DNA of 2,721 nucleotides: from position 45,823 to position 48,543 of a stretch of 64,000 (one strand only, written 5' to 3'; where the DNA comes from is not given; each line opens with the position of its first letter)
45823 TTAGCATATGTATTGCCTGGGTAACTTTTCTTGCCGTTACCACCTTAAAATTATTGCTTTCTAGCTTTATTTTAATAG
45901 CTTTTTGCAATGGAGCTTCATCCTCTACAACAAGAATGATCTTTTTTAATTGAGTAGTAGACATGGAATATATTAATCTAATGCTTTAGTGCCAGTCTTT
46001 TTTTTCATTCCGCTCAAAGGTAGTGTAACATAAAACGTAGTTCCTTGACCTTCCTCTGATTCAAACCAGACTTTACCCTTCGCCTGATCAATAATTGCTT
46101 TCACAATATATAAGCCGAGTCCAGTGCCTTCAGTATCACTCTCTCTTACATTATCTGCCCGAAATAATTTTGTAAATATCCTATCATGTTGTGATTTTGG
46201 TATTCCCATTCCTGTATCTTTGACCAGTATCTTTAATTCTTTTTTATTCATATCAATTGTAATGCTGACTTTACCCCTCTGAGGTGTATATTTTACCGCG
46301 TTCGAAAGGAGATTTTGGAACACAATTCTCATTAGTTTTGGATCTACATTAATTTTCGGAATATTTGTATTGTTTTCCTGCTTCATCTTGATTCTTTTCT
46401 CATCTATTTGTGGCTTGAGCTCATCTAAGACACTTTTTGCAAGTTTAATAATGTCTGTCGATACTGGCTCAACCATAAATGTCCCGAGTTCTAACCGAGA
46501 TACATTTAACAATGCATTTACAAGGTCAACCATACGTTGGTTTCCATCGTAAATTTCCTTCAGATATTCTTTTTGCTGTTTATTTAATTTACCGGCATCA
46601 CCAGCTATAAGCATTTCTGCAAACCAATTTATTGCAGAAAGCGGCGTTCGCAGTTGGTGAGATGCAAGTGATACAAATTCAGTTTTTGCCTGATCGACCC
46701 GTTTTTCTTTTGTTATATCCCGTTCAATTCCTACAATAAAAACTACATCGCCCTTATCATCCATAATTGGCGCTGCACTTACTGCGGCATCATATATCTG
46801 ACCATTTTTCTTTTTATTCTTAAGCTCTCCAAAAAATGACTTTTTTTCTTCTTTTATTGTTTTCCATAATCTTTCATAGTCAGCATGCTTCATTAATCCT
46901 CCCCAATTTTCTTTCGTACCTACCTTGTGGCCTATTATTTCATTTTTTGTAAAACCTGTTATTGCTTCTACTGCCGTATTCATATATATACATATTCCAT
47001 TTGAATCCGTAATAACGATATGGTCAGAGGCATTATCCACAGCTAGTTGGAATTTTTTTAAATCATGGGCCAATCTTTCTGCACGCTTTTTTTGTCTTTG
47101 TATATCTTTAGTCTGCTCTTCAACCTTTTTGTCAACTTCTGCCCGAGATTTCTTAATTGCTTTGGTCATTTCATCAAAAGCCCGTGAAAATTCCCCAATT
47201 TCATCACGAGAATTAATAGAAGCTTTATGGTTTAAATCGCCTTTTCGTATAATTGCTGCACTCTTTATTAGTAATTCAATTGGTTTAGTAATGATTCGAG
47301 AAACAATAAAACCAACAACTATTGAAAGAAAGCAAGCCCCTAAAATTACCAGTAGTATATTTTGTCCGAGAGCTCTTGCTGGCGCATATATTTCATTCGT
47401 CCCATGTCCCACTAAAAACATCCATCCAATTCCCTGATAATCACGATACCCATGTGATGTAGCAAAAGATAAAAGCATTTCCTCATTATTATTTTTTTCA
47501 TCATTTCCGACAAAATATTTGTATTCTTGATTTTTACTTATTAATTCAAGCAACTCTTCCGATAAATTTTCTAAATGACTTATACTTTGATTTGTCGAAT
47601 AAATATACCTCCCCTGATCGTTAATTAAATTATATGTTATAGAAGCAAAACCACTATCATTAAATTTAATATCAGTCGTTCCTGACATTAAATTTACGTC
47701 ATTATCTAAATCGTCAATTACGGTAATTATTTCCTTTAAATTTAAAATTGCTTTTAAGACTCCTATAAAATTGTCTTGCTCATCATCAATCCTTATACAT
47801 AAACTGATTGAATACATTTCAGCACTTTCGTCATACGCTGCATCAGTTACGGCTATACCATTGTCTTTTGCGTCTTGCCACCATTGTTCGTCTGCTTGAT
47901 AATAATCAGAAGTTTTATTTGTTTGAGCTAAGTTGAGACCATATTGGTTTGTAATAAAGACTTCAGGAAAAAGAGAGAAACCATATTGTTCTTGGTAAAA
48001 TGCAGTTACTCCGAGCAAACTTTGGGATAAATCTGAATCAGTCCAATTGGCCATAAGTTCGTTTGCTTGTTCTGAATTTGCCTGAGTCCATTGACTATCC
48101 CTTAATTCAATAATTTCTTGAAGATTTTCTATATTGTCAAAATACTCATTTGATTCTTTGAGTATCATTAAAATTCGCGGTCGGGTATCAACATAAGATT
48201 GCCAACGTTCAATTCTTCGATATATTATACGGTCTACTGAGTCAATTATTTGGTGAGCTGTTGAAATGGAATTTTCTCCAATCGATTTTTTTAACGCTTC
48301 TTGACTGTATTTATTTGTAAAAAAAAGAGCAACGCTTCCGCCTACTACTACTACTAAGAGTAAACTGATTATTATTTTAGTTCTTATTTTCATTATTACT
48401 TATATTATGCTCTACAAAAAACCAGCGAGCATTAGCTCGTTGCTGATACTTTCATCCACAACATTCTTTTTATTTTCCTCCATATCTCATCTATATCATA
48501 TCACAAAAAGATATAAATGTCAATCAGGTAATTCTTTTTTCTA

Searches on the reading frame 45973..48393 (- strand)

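Call 8: search_protein_families(library=pfam, proteins=[window:45973-48393:-], max_evalue=0.00001)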
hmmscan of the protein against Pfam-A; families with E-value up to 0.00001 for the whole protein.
window:45973-48393:- (806 aa): 9 families
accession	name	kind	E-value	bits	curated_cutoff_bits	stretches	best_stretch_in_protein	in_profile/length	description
PF02518.31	HATPase_c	-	1.3e-30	106.6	26.4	1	684-794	2-110/111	Histidine kinase-, DNA gyrase B-, and HSP90-like ATPase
PF00512.31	HisKA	-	3.1e-19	69.2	26.9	1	569-636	1-65/66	His Kinase A (phospho-acceptor) domain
PF13426.13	PAS_9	-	7.4e-17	62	27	1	457-562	2-103/103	PAS domain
PF00989.32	PAS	-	7.9e-12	45.6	22.6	1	447-560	2-113/113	PAS fold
PF08448.16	PAS_4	-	2e-11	44.6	23.1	1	452-565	1-110/110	PAS fold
PF00672.30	HAMP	-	5.9e-09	36.6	25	1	364-414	2-52/53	HAMP domain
PF08447.18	PAS_3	-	1.2e-08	35.6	25.6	1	469-556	2-88/89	PAS fold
PF22673.2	MCP-like_PDC_1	-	6.3e-07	30.3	27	0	149-222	39-111/113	Methyl-accepting chemotaxis protein-like, first PDC sensor domain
PF14501.12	HATPase_c_5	-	5.3e-06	26.7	22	0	690-783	8-94/102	GHKL domain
